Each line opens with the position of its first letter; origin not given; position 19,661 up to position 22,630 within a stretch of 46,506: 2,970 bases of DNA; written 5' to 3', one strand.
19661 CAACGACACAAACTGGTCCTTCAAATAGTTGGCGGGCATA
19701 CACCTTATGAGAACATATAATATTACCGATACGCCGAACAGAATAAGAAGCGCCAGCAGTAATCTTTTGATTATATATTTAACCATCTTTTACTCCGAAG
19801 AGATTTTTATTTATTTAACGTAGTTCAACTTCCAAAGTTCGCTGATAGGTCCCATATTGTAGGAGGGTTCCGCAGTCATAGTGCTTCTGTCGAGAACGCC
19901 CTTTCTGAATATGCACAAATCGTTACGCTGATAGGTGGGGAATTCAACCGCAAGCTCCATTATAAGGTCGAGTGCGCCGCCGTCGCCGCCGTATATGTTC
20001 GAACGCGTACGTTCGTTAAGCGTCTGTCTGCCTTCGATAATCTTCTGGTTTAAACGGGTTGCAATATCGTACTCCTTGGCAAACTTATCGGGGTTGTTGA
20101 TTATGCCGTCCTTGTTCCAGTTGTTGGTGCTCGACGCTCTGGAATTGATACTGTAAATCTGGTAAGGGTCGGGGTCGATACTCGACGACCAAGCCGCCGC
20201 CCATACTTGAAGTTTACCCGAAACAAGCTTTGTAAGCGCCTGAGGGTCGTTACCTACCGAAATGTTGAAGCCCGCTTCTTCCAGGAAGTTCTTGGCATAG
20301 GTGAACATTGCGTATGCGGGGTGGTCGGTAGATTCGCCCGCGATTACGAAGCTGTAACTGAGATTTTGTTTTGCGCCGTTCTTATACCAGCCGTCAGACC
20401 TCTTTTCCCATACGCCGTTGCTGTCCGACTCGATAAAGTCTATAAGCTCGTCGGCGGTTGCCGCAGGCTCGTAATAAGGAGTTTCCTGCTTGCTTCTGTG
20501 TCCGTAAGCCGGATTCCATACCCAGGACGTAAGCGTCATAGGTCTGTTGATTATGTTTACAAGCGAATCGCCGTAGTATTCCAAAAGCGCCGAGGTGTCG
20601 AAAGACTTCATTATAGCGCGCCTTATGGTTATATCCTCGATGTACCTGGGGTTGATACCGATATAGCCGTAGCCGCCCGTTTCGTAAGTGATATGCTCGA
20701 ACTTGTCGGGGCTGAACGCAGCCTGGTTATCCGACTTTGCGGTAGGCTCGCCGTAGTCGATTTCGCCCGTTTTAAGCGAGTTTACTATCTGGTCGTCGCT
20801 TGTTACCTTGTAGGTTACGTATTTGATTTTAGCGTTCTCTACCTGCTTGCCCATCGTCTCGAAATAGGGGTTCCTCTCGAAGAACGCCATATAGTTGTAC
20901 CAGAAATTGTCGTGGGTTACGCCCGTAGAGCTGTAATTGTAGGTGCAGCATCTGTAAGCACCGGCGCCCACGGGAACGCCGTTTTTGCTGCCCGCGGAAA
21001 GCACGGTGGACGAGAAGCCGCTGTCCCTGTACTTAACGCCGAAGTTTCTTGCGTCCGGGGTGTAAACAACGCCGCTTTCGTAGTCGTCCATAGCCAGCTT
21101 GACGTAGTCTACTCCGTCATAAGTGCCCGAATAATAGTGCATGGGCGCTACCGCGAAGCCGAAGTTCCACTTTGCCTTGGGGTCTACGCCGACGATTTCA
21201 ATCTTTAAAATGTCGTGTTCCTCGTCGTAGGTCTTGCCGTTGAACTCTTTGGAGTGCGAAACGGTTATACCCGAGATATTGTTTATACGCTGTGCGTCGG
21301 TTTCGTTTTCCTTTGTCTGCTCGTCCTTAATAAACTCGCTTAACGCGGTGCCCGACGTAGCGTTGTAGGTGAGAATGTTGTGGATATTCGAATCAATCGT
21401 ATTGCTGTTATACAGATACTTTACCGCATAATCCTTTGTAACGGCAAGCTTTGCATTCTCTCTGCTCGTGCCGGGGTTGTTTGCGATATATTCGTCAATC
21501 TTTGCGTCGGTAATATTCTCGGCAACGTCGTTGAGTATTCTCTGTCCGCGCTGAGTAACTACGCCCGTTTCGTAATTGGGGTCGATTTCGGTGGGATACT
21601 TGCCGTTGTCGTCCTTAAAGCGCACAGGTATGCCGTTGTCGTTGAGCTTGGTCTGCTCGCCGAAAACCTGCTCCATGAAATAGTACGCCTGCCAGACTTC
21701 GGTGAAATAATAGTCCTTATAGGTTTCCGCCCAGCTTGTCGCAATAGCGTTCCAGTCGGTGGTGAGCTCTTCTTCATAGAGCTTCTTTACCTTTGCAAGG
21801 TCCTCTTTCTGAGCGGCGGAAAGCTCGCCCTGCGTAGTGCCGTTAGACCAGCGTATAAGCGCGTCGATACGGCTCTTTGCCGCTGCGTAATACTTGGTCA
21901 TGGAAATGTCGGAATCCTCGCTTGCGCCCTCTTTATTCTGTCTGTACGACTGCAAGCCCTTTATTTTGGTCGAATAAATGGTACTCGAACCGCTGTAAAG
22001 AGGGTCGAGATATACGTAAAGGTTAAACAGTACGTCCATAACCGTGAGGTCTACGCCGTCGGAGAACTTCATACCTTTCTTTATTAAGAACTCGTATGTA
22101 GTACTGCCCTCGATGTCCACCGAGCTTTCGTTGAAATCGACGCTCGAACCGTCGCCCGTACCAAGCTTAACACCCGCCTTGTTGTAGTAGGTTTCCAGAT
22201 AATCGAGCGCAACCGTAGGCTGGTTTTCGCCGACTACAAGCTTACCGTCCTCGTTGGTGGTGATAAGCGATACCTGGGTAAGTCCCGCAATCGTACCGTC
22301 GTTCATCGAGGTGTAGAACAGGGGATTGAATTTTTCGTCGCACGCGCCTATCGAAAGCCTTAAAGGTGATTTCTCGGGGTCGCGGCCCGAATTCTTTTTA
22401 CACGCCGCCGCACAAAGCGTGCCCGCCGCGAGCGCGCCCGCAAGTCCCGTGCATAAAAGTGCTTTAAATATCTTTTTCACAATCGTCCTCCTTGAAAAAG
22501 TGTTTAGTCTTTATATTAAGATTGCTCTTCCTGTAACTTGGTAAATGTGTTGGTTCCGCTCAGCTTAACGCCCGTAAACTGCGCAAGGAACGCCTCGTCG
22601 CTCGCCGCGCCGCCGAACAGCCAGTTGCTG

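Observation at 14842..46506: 31.6-kb single-strand block joins a MoxR/DUF58-type vWA module, five giant or orphan surface proteins and an Opp importer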

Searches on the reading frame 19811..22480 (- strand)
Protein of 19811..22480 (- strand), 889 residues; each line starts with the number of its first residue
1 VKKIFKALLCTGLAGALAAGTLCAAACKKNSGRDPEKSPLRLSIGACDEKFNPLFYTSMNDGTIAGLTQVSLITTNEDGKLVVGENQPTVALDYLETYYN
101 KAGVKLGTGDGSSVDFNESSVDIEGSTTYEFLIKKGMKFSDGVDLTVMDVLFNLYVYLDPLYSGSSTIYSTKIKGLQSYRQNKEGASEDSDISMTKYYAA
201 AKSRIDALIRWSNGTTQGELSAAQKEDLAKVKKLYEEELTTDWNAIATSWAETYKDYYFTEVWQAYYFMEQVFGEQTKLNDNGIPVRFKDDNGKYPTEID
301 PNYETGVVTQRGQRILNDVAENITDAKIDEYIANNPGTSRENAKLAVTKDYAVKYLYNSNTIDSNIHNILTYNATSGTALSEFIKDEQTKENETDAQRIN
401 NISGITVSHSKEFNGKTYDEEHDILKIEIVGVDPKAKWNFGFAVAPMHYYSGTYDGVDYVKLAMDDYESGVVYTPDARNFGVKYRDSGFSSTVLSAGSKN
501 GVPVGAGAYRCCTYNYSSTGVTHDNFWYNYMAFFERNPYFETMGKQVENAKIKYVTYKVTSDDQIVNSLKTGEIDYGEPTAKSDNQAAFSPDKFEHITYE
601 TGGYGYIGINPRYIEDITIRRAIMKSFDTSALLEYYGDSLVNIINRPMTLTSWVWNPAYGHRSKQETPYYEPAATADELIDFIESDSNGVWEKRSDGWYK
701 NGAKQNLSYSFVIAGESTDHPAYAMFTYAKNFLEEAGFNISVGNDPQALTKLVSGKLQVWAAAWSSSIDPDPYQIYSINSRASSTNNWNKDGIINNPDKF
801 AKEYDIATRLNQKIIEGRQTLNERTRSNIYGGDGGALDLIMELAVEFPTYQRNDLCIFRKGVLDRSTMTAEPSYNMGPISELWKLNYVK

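Call 5: search_protein_families(library=pfam, proteins=[window:19811-22480:-], max_evalue=0.01)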
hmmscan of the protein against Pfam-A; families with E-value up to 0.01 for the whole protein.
window:19811-22480:- (889 aa): 1 family
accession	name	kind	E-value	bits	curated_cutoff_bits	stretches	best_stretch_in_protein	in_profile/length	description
PF00496.27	SBP_bac_5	-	6.7e-26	91.7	32.4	2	498-782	110-364/368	Bacterial extracellular solute-binding proteins, family 5 Middle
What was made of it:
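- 19811..22480 (-): Module B: expanded OppA-like lipoprotein, 889 aa. The SBP_bac_5 domain is split by an insert of about 330 aa. PF00496, two stretches (call 5).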

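Call 38: search_protein_families(library=ncbifam, proteins=[window:19811-22480:-], max_evalue=0.01)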
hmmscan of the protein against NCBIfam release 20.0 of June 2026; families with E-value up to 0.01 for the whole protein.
window:19811-22480:- (889 aa): 2 families
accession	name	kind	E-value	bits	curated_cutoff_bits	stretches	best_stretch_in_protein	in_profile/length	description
NF045467.1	Opp4A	equivalog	1.6e-17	62.9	650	2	549-781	236-476/556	oligopeptide ABC transporter substrate-binding protein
TIGR04028.1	SBP_KPN_01854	hypoth_equivalog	0.0039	15.8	468.5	0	125-157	58-90/509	TIGR04028 family ABC transporter substrate-binding protein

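Call 41: search_solved_structures(query=window:19811-22480:-, max_evalue=0.001)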
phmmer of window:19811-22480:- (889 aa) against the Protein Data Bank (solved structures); distinct sequences matched with E-value up to 0.001: 2.
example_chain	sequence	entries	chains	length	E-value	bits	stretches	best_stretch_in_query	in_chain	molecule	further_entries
1xoc_A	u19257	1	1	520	0.00052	21.6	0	115-166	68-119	Oligopeptide-binding protein appA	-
8efz_A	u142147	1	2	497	0.00054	21.5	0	124-179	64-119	Extracellular solute-binding protein family 5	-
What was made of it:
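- On Opp/Dpp-type peptide ABC importer: Only weak similarity to solved OppA/AppA structures (E 5e-4 over about 50 residues, call 41).
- The peptide specificity of the 889-aa OppA is untested, and its SBP_bac_5 match is weak to every solved structure (call 41).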

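Call 54: find_homologous_proteins(query=window:19811-22480:-)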
Query window:19811-22480:- (889 aa): 1885 proteins with E <= 0.001 among 8000 candidates; the best 120 are listed.
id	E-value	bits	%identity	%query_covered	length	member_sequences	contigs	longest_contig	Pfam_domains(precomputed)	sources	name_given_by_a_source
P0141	0.0e+0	2041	100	100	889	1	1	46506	PF00496.28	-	-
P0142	0.0e+0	1798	88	100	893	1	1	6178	PF00496.28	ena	-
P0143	0.0e+0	1691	82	100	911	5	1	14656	PF00496.28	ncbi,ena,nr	ncbi:MAG: hypothetical protein K2O81_02125 [Clostridia bacterium]|nr:hypothetical protein [Clostridi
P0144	0.0e+0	1680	82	100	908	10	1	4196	PF00496.28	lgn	-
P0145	0.0e+0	1527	74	100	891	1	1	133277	PF00496.28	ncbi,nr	ncbi:MAG: ABC transporter substrate-binding protein [Roseburia sp.]|nr:ABC transporter substrate-bin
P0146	0.0e+0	1341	67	100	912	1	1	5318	PF00496.28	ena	-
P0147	0.0e+0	1326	66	100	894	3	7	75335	PF00496.28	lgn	-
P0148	0.0e+0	1185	60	100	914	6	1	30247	PF00496.28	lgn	-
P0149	0.0e+0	1182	60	100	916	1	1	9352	PF00496.28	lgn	-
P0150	0.0e+0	1127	58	100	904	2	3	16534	PF00496.28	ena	-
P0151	0.0e+0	1100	57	100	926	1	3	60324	PF00496.28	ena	-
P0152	0.0e+0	1099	58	100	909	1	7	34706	PF00496.28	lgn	-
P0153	0.0e+0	1088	59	100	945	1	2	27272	PF00496.28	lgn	-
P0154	0.0e+0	1075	58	100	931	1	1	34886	PF00496.28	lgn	-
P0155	0.0e+0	1072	56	100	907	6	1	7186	PF00496.28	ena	-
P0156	0.0e+0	1056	57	100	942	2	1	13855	PF00496.28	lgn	-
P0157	0.0e+0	1056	56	100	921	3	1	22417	PF00496.28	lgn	-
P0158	0.0e+0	1050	56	100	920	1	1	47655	PF00496.28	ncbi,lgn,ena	-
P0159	0.0e+0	1048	57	100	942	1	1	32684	PF00496.28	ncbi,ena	-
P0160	0.0e+0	1040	56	100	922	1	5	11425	PF00496.28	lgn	-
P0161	0.0e+0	1035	55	100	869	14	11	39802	PF00496.28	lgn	-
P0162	0.0e+0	1015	55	100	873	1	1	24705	PF00496.28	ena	-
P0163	0.0e+0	1014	53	100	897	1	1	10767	PF00496.28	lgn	-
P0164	0.0e+0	1014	55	100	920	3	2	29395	PF00496.28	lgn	-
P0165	0.0e+0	1012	54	100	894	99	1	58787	PF00496.28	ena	-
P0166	8.3e-297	1005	54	100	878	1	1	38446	PF00496.28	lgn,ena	-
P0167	8.7e-295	999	53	100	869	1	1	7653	PF00496.28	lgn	-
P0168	2.4e-294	997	54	100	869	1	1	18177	PF00496.28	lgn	-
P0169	4.2e-294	996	53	100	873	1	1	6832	PF00496.28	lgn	-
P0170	5.7e-294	996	54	100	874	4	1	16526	PF00496.28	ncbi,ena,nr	ncbi:MAG: hypothetical protein K2J61_02620 [Clostridia bacterium]|nr:hypothetical protein [Clostridi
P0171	1.4e-292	991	54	100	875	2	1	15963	PF00496.28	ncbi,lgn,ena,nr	ncbi:MAG: hypothetical protein K2N17_03090 [Clostridia bacterium]|nr:hypothetical protein [Clostridi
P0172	1.8e-292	991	53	100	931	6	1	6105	PF00496.28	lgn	-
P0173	3.5e-291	987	54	100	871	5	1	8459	PF00496.28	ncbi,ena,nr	ncbi:MAG: hypothetical protein K2H78_03535 [Clostridia bacterium]|nr:hypothetical protein [Clostridi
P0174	4.4e-291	986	55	100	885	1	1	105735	PF00496.28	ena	-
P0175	1.3e-289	981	53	100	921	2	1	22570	PF00496.28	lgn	-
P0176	1.7e-289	981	53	100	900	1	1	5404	PF00496.28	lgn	-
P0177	4.7e-289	980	52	100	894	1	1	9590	PF00496.28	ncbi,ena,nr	ncbi:MAG: hypothetical protein K2N14_04245 [Clostridia bacterium]|nr:hypothetical protein [Clostridi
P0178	1.8e-285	968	54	100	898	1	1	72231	PF00496.28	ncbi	ncbi:MAG: ABC transporter substrate-binding protein [Candidatus Coproplasma sp.]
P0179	4.7e-285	966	53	100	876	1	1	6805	PF00496.28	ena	-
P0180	9.0e-280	949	53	100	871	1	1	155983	PF00496.28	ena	-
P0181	3.0e-271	921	50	100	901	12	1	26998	PF00496.28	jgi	-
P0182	3.7e-270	917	52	100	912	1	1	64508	PF00496.28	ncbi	-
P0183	1.7e-266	905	50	100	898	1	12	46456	PF00496.28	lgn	-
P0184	2.9e-265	901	50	100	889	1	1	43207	PF00496.28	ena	-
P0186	5.6e-263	893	49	100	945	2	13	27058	PF00496.28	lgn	-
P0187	1.2e-257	876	50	100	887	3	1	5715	PF00496.28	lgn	-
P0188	2.9e-257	874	48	100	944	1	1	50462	PF00496.28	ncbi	-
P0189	1.4e-256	872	49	100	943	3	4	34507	PF00496.28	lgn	-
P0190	4.9e-256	870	51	100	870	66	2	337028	PF00496.28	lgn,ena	-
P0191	8.3e-256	870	48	100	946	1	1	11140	PF00496.28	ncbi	ncbi:MAG: ABC transporter substrate-binding protein [Candidatus Coproplasma sp.]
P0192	3.9e-255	867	50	100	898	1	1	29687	PF00496.28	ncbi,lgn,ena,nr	ncbi:MAG: hypothetical protein K2K39_03930 [Clostridia bacterium]|nr:hypothetical protein [Clostridi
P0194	1.1e-254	866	48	100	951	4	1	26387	PF00496.28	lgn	-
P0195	1.2e-254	866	51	100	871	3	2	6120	PF00496.28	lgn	-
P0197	1.9e-253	862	49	100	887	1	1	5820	PF00496.28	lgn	-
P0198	5.7e-253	860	49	100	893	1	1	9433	PF00496.28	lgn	-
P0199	1.5e-252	859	49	100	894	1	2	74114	PF00496.28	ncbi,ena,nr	ncbi:MAG: hypothetical protein K2O44_02215 [Clostridia bacterium]|nr:hypothetical protein [Clostridi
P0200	3.9e-252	857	47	100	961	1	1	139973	PF00496.28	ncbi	ncbi:MAG: ABC transporter substrate-binding protein [Candidatus Coproplasma sp.]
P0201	2.5e-251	855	48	100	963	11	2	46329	PF00496.28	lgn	-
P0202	2.0e-250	852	51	100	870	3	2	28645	PF00496.28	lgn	-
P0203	4.3e-250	851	48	100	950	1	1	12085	PF00496.28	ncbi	ncbi:MAG: ABC transporter substrate-binding protein [Candidatus Coproplasma sp.]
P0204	6.3e-250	850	48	100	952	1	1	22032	PF00496.28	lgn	-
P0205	1.3e-249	849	48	100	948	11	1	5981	PF00496.28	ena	-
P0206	1.9e-249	849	48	100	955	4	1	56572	PF00496.28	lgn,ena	-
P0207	2.1e-248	845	49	100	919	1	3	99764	PF00496.28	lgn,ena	-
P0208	7.1e-248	843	48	100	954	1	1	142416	PF00496.28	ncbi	ncbi:MAG: ABC transporter substrate-binding protein [Candidatus Coproplasma sp.]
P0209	1.5e-246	839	47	100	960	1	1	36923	PF00496.28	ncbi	ncbi:MAG: ABC transporter substrate-binding protein [Candidatus Coproplasma sp.]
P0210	2.8e-246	838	49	100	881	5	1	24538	PF00496.28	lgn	-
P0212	5.6e-245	834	48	100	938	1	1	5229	PF00496.28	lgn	-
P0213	9.1e-244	830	48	100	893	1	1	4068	PF00496.28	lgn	-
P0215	1.4e-240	819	49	98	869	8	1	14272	PF00496.28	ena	-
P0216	5.9e-240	817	48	100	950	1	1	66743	PF00496.28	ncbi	-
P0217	6.5e-239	814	48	100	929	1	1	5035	PF00496.28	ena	-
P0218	2.9e-238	812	48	100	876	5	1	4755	PF00496.28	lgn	-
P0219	3.3e-235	801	46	100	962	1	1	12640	PF00496.28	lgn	-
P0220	3.9e-234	798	46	100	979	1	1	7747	PF00496.28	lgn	-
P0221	1.0e-227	777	46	100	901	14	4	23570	PF00496.28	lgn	-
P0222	1.7e-227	776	47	97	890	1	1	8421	PF00496.28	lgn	-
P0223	1.5e-223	763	45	100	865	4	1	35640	PF00496.28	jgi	jgi:peptide/nickel transport system substrate-binding protein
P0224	6.1e-216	738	45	100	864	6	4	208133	PF00496.28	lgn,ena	-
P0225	3.4e-213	729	45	100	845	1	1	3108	PF00496.28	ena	-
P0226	1.1e-211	724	45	96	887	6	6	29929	PF00496.28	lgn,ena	-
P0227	2.7e-211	722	44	100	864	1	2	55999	PF00496.28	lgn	-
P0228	4.4e-211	722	44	100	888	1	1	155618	PF00496.28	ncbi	ncbi:MAG: ABC transporter substrate-binding protein [Candidatus Coproplasma sp.]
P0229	1.6e-209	716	45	100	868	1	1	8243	PF00496.28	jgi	-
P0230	2.1e-209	716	44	100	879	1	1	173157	PF00496.28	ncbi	-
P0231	8.9e-209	714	44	100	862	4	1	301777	PF00496.28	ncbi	-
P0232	3.1e-208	712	45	100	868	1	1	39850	PF00496.28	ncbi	-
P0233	4.7e-207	708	43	100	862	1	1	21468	PF00496.28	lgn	-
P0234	1.2e-206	707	43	100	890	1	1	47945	PF00496.28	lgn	-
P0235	1.4e-206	707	44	100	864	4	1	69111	PF00496.28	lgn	-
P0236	2.3e-205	703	43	97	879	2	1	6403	PF00496.28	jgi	-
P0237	2.1e-204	700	44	100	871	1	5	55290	PF00496.28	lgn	-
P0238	3.0e-204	699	44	100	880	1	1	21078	PF00496.28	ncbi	-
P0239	2.0e-203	696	44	100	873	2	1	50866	PF00496.28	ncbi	-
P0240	3.8e-203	695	43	100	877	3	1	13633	PF00496.28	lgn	-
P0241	5.1e-203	695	44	96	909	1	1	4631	PF00496.28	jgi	jgi:peptide/nickel transport system substrate-binding protein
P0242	7.7e-203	694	44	100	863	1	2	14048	PF00496.28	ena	-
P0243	3.9e-202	692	42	100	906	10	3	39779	PF00496.28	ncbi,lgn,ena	-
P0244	4.2e-202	692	42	100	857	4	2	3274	PF00496.28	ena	-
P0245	3.1e-201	689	43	100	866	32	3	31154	PF00496.28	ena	-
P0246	5.8e-201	688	43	100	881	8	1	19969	PF00496.28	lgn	-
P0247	1.6e-200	687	43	100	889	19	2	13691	PF00496.28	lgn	-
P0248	1.9e-200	686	42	100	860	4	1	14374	PF00496.28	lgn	-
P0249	1.5e-199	683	53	72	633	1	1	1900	PF00496.28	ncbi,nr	ncbi:MAG: hypothetical protein K2L72_04340, partial [Clostridia bacterium]|nr:hypothetical protein [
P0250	1.9e-199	683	41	100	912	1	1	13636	PF00496.28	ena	-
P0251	6.7e-199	681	43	98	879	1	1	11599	PF00496.28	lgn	-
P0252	2.4e-198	680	43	100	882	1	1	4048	PF00496.28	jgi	jgi:peptide/nickel transport system substrate-binding protein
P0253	3.0e-198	679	42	100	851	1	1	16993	PF00496.28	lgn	-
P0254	1.0e-197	677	43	100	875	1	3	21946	PF00496.28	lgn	-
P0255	5.2e-197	675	42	100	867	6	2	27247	PF00496.28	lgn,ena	-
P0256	1.3e-196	674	42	100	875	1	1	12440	PF00496.28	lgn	-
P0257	1.8e-196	673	42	99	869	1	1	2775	PF00496.28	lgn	-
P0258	4.4e-195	669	41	100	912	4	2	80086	PF00496.28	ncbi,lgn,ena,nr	ncbi:MAG: hypothetical protein K2L67_05265 [Clostridia bacterium]|nr:hypothetical protein [Clostridi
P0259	1.7e-194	667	42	100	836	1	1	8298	PF00496.28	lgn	-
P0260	2.7e-194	666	43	100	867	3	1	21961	PF00496.28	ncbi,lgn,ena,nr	ncbi:MAG: hypothetical protein K2L12_05000 [Clostridia bacterium]|nr:hypothetical protein [Clostridi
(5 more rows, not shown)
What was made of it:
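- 19811..22480 (-): Family members are 836-979 aa; at least 1885 hits (call 54).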

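Call 55: find_encoding_contigs(protein=P0231, flank=10000, max_places=1)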
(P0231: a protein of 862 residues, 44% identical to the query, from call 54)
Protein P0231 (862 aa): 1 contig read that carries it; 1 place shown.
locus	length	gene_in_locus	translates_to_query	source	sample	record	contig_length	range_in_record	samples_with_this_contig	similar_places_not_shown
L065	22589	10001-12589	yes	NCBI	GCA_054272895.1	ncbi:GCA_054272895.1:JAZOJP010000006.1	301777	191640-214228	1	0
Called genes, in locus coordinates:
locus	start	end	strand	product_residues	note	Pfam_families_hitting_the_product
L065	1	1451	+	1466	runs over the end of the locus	-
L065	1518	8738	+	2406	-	PF00082:Peptidase_S8, PF02225:PA (weak), PF06280:fn3_5, PF02368:Big_2 (faint), PF26182:Ig_NUP210_5th (faint), PF13306:LRR_5, PF13855:LRR_8 (faint), PF13306:LRR_5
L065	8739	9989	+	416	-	-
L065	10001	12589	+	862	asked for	PF00496:SBP_bac_5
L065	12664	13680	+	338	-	PF00528:BPD_transp_1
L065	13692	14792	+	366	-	PF12911:OppC_N, PF00528:BPD_transp_1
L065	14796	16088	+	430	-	PF00005:ABC_tran, PF08352:oligo_HPY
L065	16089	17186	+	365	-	PF00005:ABC_tran, PF02463:SMC_N (weak), PF13304:AAA_21 (faint), PF08352:oligo_HPY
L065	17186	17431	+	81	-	-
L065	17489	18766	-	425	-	PF03313:SDH_alpha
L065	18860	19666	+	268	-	-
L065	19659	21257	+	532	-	PF13187:Fer4_9 (faint), PF13237:Fer4_10 (faint), PF12801:Fer4_5 (weak), PF00037:Fer4 (weak), PF12838:Fer4_7 (weak), PF13484:Fer4_16 (weak), PF00578:AhpC-TSA, PF08534:Redoxin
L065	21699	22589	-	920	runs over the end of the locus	-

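Call 56: find_encoding_contigs(protein=P0190, flank=10000, max_places=1)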
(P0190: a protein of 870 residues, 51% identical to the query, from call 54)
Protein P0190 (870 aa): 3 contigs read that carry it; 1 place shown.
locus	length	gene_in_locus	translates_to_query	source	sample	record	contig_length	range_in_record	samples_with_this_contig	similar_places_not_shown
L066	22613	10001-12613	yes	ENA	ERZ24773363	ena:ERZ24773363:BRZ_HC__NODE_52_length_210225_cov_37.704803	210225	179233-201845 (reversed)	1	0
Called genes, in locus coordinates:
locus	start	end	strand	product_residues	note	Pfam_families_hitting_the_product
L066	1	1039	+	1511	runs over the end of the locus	PF07581:Glug (faint)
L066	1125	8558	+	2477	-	PF00082:Peptidase_S8, PF02225:PA, PF02368:Big_2 (faint), PF12799:LRR_4 (faint), PF13306:LRR_5, PF13855:LRR_8 (faint), PF13306:LRR_5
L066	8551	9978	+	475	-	-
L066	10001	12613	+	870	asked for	PF00496:SBP_bac_5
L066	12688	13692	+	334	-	PF00528:BPD_transp_1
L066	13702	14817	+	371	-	PF12911:OppC_N, PF00528:BPD_transp_1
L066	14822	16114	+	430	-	PF00005:ABC_tran, PF08352:oligo_HPY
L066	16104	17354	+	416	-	-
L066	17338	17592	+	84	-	-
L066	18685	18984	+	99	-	PF00338:Ribosomal_S10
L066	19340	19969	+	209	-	PF00297:Ribosomal_L3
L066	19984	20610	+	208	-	PF00573:Ribosomal_L4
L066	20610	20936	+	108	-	PF00276:Ribosomal_L23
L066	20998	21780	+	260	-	PF00181:Ribosomal_L2_N, PF03947:Ribosomal_L2_C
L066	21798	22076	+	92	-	PF00203:Ribosomal_S19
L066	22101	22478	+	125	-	PF00237:Ribosomal_L22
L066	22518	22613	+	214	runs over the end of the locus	PF07650:KH_2, PF00189:Ribosomal_S3_C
